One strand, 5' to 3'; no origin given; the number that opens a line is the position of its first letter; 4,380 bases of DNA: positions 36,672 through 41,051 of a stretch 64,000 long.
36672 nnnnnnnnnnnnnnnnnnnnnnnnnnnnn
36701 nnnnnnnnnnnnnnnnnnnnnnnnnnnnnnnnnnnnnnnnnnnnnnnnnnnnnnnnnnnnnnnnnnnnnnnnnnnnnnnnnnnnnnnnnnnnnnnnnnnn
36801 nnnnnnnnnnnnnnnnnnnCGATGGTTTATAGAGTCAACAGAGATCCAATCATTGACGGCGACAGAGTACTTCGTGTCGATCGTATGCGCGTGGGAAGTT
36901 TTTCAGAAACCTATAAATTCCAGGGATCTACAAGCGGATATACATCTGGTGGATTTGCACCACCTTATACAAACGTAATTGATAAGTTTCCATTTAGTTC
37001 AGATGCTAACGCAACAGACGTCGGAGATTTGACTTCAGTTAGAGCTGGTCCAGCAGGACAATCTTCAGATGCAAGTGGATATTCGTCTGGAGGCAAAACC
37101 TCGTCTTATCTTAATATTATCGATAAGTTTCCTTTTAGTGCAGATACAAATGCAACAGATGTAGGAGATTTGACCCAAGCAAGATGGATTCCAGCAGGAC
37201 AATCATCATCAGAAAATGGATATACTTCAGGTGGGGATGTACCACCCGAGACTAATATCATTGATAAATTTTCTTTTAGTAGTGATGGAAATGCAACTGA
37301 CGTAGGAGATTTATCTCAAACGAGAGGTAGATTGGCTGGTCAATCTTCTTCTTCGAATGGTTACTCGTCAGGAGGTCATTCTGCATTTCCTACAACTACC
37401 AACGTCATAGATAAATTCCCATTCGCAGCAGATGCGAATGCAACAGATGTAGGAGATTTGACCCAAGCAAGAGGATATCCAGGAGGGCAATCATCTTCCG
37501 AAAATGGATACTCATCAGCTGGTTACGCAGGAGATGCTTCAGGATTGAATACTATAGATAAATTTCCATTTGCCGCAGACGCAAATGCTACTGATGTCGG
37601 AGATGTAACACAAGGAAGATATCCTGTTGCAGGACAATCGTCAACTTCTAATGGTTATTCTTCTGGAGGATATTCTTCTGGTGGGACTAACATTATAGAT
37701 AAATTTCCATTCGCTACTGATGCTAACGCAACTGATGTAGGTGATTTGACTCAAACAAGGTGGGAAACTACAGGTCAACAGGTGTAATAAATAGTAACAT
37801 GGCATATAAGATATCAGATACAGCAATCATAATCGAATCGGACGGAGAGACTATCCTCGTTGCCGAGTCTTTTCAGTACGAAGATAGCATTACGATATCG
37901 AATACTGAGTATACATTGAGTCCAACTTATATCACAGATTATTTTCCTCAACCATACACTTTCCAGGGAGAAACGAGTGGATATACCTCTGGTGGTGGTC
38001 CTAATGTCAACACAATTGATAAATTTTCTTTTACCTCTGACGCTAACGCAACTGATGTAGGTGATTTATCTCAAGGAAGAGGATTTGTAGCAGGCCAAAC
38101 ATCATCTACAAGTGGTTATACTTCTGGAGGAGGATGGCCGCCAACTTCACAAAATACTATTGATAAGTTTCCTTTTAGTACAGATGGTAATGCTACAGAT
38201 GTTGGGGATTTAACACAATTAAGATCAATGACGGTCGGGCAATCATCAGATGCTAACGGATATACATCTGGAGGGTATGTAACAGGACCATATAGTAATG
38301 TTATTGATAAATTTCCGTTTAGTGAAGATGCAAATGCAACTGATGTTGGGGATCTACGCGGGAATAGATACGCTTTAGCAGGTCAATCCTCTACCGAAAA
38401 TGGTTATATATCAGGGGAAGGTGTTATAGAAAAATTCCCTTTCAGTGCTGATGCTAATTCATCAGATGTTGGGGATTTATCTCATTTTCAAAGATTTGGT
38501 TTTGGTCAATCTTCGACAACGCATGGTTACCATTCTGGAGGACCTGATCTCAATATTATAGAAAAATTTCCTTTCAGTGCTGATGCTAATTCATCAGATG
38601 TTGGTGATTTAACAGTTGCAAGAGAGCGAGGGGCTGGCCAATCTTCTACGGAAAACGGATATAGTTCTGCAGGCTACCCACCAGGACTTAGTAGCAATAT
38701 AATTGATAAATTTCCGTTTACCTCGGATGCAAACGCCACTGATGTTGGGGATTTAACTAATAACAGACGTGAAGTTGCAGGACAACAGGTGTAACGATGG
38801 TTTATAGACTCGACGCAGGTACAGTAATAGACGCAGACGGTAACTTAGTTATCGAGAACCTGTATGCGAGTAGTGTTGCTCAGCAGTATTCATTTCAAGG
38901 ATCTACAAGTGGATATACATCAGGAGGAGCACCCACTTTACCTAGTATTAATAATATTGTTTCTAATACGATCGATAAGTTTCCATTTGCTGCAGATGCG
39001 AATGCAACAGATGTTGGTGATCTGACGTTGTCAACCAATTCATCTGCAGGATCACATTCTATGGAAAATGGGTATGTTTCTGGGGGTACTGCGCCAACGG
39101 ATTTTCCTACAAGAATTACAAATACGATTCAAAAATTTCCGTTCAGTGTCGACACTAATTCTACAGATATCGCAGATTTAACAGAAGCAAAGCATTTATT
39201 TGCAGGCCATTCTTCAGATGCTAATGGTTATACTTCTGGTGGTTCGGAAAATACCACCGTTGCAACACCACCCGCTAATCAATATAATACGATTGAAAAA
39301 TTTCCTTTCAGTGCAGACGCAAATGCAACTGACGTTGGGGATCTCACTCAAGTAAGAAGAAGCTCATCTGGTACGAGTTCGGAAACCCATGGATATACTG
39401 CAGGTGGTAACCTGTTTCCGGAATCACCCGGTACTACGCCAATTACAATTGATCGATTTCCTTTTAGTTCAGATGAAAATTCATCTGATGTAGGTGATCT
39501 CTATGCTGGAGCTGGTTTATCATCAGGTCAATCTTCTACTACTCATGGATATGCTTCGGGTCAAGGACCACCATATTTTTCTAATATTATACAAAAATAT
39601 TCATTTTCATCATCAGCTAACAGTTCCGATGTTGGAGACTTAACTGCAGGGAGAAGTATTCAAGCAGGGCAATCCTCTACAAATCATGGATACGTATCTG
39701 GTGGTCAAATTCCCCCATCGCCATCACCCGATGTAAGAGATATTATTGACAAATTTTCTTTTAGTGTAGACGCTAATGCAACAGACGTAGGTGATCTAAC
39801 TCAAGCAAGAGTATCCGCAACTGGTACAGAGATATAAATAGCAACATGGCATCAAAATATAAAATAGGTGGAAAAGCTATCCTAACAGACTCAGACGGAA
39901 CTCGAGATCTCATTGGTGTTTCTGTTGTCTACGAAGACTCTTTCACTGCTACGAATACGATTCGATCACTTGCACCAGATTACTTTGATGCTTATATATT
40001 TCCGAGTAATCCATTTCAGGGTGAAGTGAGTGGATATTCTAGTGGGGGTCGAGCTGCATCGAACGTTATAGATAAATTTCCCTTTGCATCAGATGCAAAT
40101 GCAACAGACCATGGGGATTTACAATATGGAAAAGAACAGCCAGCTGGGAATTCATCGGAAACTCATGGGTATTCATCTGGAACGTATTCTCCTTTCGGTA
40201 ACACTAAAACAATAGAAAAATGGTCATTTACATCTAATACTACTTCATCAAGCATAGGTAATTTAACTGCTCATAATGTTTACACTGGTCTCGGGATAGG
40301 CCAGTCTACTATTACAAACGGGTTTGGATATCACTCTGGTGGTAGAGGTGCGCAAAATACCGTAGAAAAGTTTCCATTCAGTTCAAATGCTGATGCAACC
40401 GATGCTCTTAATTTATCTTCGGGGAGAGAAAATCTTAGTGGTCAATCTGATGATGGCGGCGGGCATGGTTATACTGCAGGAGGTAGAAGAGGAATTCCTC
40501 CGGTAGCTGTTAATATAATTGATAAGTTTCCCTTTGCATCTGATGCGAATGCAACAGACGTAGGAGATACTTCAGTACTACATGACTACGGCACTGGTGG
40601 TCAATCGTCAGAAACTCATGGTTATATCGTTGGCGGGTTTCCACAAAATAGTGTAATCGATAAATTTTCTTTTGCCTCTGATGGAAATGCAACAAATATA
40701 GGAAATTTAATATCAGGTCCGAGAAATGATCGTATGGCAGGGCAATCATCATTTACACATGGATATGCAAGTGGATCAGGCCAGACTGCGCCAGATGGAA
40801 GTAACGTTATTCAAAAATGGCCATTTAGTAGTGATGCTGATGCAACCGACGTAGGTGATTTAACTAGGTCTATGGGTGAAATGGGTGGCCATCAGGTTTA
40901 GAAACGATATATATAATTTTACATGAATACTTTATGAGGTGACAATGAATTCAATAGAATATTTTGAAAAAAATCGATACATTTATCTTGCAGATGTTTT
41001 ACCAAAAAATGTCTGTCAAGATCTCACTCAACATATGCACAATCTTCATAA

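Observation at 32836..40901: Tandem array of eight six-blade Kelch-like propellers: constant framework, hypervariable Pro-rich binding loops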

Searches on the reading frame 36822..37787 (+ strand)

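Call 3: search_protein_families(library=pfam, proteins=[window:36822-37787:+], max_evalue=1)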
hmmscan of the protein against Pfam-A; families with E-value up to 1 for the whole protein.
window:36822-37787:+ (321 aa): 0 families

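Call 4: search_protein_families(library=phrogs, proteins=[window:36822-37787:+], max_evalue=0.01)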
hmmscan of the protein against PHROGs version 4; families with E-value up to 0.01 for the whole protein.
window:36822-37787:+ (321 aa): 2 families
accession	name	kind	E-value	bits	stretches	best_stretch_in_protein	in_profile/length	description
phrog_19111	-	unknown function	1.5e-27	97.4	2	87-313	37-264/443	-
phrog_22466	-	unknown function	0.00078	20.5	0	79-110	15-46/55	-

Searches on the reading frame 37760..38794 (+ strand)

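Call 3: search_protein_families(library=pfam, proteins=[window:37760-38794:+], max_evalue=1)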
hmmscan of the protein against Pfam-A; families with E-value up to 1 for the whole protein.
window:37760-38794:+ (344 aa): 2 families
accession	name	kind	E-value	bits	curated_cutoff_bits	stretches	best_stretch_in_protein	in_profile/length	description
PF12974.12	Phosphonate-bd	-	0.16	11.7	27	0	94-122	94-121/242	ABC transporter, phosphonate, periplasmic substrate-binding protein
PF14789.11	THDPS_M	-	0.2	12.2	25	0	77-89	27-39/41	Tetrahydrodipicolinate N-succinyltransferase middle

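Call 4: search_protein_families(library=phrogs, proteins=[window:37760-38794:+], max_evalue=0.01)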
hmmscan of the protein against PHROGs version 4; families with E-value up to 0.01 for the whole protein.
window:37760-38794:+ (344 aa): 1 family
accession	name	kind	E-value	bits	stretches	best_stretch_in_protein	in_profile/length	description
phrog_19111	-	unknown function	6.8e-22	78.8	1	72-340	34-315/443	-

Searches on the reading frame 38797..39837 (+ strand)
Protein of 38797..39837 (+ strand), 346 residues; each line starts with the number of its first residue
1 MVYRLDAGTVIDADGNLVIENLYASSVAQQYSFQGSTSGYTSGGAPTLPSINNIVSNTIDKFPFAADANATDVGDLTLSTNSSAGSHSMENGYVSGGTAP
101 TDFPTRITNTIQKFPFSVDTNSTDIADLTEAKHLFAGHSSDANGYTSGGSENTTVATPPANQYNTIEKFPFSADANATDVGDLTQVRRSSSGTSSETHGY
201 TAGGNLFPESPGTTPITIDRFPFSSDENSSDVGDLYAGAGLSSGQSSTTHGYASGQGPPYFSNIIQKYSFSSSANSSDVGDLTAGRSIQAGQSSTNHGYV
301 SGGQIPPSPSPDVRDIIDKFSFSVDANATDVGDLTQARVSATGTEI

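Call 3: search_protein_families(library=pfam, proteins=[window:38797-39837:+], max_evalue=1)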
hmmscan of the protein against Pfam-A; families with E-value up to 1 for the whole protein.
window:38797-39837:+ (346 aa): 0 families

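Call 4: search_protein_families(library=phrogs, proteins=[window:38797-39837:+], max_evalue=0.01)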
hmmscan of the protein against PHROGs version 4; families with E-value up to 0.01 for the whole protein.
window:38797-39837:+ (346 aa): 1 family
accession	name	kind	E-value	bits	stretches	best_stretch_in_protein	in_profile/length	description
phrog_19111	-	unknown function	6.8e-25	88.7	2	109-340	47-266/443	-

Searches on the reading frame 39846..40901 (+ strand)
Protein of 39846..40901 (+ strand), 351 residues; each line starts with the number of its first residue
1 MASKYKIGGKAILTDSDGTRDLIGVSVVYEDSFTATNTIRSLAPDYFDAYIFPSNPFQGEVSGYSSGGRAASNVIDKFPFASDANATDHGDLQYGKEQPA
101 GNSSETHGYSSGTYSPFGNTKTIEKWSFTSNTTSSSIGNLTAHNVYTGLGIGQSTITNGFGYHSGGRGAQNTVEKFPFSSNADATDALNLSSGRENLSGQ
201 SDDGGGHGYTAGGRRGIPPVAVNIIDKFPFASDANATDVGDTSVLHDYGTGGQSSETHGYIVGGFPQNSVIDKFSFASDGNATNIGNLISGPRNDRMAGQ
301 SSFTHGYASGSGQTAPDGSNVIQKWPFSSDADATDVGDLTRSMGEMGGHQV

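Call 3: search_protein_families(library=pfam, proteins=[window:39846-40901:+], max_evalue=1)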
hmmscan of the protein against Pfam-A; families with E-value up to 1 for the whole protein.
window:39846-40901:+ (351 aa): 2 families
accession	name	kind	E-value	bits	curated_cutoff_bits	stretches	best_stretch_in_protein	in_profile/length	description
PF16250.10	DUF4907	-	0.026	14.7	25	0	323-339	31-47/67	Domain of unknown function (DUF4907)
PF14789.11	THDPS_M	-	0.53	10.9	25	0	219-229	30-40/41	Tetrahydrodipicolinate N-succinyltransferase middle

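Call 4: search_protein_families(library=phrogs, proteins=[window:39846-40901:+], max_evalue=0.01)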
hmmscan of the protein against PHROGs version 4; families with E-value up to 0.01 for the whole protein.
window:39846-40901:+ (351 aa): 0 families

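Call 74: predict_structure(alignment_id=A3)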
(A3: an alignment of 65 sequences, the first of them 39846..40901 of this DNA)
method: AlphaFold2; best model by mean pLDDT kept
length: 351 residues; sequences in the alignment: 65
mean_pLDDT: 84.2   pTM: 0.82
mean pLDDT of the five models: 84.2, 84.2, 83.6, 82.9, 80.5
residues with pLDDT >= 90: 198; 70-90: 81; 50-70: 61; < 50: 11
segments of 3 or more residues with pLDDT < 50: 1-10
pLDDT, mean of each block of 10 residues (from residue 1): 35 60 63 64 60 66 93 94 96 91 94 76 94 94 63 85 85 94 95 91 89 89 95 96 86 94 82 95 92 81 95 76 96 96 91 93
secondary structure, 60 per line:
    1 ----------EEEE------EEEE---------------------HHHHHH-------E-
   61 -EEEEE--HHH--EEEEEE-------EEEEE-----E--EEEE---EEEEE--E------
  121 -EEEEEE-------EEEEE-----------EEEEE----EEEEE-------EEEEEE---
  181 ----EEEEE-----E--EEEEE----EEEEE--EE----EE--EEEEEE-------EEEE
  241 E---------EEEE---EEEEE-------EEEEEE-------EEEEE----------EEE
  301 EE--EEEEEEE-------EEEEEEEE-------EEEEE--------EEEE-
elements in order: E11-14 E21-24 H46-51 E62-66 E74-79 E87-91 E100-103 E107-111 E122-127 E135-139 E151-155 E160-164 E172-177 E185-189 E198-202 E207-211 E224-229 E237-241 E251-254 E258-262 E270-275 E283-287 E298-302 E305-311 E319-326 E334-338 E347-350

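Call 77: fold_search(model_id=the predicted structure, library=pdb)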
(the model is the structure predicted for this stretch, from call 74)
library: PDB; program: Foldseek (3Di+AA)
matches with E <= 10: 500; with E <= 0.001: 500
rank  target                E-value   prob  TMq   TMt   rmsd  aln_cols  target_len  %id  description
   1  8pjz_B                6.1e-15  1.00  0.72  0.90   2.1       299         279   15  Crystal structure of the computationally designed SAKe6EEtal protein (released 2024-07-10)
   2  7on6                  7.9e-15  1.00  0.71  0.82   2.8       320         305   16  Crystal structure of the computationally designed SAKe6AE protein (released 2022-12-14)
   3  8pjv                  9.2e-15  1.00  0.73  0.88   2.4       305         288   16  Crystal structure of the computationally designed SAKe6DR protein (released 2024-07-10)
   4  8pjt_D                9.7e-15  1.00  0.71  0.84   2.8       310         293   16  Crystal structure of the computationally designed SAKe6DEref protein (released 2024-07-10)
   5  7ona                  1.3e-14  1.00  0.72  0.91   2.1       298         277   15  Crystal structure of the computationally designed SAKe6AC protein (released 2022-12-14)
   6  7pvp                  2.2e-14  1.00  0.72  0.89   2.5       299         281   17  Crystal structure of the SAKe6BC designer protein (released 2023-01-18)
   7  8pjt_B                2.6e-14  1.00  0.71  0.84   2.7       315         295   15  Crystal structure of the computationally designed SAKe6DEref protein (released 2024-07-10)
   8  8pjx                  2.6e-14  1.00  0.70  0.87   2.7       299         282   14  Crystal structure of the computationally designed SAKe6FR protein (released 2024-07-10)
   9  7opu                  2.7e-14  1.00  0.72  0.89   2.3       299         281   16  Self-assembled crystal structure of the computationally designed SAKe6BE-3HH protein (released 2022-12-14)
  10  7on7_A                2.8e-14  1.00  0.71  0.90   2.3       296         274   16  Crystal structure of the computationally designed SAKe6BE-L2 protein (released 2022-12-14)
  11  7on8                  3.1e-14  1.00  0.72  0.83   2.6       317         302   14  Crystal structure of the computationally designed SAKe6AR protein (released 2022-12-14)
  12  8pjr                  3.3e-14  1.00  0.72  0.89   2.4       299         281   14  Crystal structure of the SAKe6AC-LB protein (released 2024-07-10)
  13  8pjz_A                3.5e-14  1.00  0.73  0.87   2.1       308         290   15  Crystal structure of the computationally designed SAKe6EEtal protein (released 2024-07-10)
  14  8pjy                  3.7e-14  1.00  0.72  0.85   2.6       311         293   15  Crystal structure of the computationally designed SAKe6EEref protein (released 2024-07-10)
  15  6v7o_B                4.7e-14  1.00  0.68  0.83   3.1       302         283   18  Structural Elucidation of Peptide Binding to KLHL-12, a Substrate Specific Adapter Protein in a Cul3-Ring E3 Ligase Co (released 2020-02-19)
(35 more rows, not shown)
